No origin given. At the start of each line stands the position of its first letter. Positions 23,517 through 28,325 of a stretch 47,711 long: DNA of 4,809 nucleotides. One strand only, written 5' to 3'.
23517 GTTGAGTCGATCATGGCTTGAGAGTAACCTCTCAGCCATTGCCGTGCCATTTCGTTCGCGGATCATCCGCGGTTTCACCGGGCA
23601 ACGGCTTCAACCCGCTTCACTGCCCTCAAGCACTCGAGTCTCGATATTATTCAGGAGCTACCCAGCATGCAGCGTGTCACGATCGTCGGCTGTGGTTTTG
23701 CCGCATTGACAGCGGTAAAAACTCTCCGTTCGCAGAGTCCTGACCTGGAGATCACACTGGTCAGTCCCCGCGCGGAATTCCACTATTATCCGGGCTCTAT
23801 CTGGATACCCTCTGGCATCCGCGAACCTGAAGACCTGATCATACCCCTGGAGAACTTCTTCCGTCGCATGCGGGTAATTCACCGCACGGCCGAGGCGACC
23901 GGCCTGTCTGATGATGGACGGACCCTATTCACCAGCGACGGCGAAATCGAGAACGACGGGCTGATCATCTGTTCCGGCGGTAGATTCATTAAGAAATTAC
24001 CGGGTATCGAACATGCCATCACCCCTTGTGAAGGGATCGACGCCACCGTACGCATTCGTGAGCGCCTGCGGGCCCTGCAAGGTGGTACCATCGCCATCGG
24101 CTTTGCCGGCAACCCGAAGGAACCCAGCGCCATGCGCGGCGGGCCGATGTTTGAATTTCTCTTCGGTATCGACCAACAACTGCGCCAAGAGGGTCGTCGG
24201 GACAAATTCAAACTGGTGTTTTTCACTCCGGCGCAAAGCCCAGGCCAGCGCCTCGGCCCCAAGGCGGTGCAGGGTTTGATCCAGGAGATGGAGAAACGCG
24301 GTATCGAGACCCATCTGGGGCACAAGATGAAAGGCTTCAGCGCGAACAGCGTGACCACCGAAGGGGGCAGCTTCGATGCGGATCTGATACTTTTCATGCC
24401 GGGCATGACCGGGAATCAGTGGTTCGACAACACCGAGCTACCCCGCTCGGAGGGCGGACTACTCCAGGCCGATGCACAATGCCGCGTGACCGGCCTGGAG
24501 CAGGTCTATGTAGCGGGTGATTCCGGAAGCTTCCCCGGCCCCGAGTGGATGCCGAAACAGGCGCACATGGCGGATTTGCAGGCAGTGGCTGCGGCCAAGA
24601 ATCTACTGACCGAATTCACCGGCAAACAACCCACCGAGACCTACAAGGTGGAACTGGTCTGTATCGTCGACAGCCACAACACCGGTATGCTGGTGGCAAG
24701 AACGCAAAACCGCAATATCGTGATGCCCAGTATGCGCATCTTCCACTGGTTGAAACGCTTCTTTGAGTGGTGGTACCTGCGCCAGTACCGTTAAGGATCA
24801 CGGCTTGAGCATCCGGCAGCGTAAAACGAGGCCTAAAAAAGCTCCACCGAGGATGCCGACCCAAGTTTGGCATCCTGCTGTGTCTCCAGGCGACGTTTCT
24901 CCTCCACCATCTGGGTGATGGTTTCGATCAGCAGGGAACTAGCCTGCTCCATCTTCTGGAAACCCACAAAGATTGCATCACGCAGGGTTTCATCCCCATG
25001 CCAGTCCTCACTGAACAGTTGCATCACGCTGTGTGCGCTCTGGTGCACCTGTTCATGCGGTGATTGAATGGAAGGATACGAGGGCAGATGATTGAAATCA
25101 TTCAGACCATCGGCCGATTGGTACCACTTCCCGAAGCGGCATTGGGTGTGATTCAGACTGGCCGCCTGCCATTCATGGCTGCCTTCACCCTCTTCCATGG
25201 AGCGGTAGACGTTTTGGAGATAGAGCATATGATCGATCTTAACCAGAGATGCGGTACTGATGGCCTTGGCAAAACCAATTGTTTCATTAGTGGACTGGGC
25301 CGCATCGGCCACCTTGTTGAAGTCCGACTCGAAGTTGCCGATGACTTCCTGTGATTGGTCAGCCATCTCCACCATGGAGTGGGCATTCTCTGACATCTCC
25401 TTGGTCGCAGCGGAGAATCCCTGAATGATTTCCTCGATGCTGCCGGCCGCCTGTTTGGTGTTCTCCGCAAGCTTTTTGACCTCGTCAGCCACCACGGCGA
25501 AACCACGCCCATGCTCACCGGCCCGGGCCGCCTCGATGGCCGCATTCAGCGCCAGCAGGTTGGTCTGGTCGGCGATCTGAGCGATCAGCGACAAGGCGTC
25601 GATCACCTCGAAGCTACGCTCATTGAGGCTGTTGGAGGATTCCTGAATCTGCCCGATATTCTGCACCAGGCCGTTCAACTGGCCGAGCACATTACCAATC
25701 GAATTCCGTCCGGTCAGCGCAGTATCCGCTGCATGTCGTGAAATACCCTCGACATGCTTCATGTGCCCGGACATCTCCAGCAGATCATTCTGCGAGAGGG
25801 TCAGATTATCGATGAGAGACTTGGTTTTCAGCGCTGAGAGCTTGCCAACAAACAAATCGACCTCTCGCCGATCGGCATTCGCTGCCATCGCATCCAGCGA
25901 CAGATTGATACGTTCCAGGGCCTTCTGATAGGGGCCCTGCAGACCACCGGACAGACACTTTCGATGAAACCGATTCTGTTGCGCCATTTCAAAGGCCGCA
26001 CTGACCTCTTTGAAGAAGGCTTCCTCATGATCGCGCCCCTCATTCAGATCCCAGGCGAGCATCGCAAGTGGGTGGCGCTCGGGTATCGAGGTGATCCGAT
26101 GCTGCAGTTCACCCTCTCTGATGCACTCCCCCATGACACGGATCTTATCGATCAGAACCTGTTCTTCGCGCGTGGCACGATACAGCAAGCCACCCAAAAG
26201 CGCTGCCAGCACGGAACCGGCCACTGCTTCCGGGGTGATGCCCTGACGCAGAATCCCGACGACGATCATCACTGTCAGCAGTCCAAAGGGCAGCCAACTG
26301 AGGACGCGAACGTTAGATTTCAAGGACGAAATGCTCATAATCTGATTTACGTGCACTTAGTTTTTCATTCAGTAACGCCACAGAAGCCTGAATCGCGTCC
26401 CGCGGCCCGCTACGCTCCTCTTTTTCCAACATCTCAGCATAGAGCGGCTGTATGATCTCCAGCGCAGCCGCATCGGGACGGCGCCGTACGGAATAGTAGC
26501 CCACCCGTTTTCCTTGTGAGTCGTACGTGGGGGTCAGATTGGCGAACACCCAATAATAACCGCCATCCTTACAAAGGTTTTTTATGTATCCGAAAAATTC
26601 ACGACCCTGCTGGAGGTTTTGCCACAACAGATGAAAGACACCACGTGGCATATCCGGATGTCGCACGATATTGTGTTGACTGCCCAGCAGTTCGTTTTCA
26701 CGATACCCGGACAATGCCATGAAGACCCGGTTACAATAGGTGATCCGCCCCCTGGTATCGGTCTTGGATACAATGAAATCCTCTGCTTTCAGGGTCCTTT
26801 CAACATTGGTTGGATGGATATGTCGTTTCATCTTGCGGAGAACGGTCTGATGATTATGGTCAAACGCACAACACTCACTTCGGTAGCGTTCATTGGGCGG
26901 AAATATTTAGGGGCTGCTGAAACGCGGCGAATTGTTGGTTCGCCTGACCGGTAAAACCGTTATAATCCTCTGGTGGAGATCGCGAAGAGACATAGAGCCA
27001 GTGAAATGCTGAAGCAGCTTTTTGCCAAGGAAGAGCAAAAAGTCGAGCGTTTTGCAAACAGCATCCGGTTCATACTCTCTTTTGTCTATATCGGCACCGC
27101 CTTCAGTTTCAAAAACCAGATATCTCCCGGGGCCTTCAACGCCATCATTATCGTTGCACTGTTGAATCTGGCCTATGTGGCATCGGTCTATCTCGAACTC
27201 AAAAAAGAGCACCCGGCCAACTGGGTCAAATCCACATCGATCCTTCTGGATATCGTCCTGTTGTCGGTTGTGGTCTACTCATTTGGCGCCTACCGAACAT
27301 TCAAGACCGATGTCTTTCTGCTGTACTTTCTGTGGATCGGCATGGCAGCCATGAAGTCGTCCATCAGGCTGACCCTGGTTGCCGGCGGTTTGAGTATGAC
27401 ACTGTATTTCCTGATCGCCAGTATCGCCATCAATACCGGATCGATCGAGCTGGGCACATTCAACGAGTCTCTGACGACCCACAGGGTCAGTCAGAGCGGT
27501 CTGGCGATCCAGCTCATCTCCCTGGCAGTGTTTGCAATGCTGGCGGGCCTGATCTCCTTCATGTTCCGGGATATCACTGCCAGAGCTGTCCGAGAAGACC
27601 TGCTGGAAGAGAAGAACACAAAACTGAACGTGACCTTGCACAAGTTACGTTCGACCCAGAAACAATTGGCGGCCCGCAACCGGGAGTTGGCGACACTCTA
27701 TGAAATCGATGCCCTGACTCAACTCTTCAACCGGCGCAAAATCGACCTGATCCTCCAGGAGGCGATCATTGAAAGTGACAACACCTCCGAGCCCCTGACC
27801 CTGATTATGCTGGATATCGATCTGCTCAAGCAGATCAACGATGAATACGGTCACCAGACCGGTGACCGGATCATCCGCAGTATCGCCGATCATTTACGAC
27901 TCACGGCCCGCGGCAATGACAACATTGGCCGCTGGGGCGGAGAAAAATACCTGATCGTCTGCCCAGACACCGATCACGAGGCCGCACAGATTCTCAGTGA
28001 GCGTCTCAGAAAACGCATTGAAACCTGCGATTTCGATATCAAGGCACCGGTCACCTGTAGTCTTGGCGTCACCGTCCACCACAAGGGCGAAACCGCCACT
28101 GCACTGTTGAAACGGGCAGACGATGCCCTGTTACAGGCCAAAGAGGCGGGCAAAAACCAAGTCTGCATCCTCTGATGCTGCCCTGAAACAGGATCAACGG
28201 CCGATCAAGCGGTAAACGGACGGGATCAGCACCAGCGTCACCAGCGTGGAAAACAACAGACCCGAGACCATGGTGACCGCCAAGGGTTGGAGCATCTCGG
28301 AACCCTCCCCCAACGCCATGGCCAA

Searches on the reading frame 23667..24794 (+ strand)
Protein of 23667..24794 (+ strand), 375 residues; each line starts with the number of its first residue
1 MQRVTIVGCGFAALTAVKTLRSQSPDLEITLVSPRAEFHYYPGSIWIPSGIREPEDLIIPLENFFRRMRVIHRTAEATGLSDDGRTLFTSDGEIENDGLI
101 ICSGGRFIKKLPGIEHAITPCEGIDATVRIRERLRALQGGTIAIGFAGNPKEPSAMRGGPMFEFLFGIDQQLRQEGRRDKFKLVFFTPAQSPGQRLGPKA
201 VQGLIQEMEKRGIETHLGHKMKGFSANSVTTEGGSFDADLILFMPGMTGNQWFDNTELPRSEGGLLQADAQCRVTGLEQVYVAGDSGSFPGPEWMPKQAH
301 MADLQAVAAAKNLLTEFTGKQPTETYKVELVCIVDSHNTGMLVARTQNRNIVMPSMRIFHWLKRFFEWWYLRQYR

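Call 44: search_protein_families(library=pfam, proteins=[window:23667-24794:+], max_evalue=0.00001)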
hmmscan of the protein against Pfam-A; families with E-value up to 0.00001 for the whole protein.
window:23667-24794:+ (375 aa): 1 family
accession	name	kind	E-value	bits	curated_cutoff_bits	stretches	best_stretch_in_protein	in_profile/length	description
PF07992.20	Pyr_redox_2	-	5.8e-18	65.8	26.1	1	3-299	2-284/291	Pyridine nucleotide-disulphide oxidoreductase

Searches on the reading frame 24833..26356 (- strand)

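Call 44: search_protein_families(library=pfam, proteins=[window:24833-26356:-], max_evalue=0.00001)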
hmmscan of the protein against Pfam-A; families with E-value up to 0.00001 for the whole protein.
window:24833-26356:- (507 aa): 2 families
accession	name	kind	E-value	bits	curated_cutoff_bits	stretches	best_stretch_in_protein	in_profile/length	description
PF00015.26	MCPsignal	-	5.4e-33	114.7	34.6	1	209-361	7-145/172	Methyl-accepting chemotaxis protein (MCP) signalling domain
PF13682.11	CZB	-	1.1e-14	54.9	29.4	1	376-444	1-63/64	Chemoreceptor zinc-binding domain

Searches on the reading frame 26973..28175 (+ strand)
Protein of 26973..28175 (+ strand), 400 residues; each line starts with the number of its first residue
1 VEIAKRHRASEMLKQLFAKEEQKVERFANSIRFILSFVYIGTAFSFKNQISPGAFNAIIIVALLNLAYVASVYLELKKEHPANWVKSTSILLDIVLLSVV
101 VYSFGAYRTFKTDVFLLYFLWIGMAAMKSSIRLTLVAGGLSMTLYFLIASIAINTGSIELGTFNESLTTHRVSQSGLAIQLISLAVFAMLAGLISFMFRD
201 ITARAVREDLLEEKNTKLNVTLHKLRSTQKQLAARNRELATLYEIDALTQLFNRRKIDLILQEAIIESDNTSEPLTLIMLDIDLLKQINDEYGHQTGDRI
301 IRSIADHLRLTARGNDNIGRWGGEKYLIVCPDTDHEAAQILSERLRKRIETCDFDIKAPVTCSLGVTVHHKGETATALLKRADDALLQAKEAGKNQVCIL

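Call 44: search_protein_families(library=pfam, proteins=[window:26973-28175:+], max_evalue=0.00001)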
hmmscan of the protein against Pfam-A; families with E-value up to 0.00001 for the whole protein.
window:26973-28175:+ (400 aa): 1 family
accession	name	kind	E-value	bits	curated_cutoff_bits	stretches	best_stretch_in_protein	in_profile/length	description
PF00990.26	GGDEF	-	6.6e-39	133.7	23.8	1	245-396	3-161/161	Diguanylate cyclase, GGDEF domain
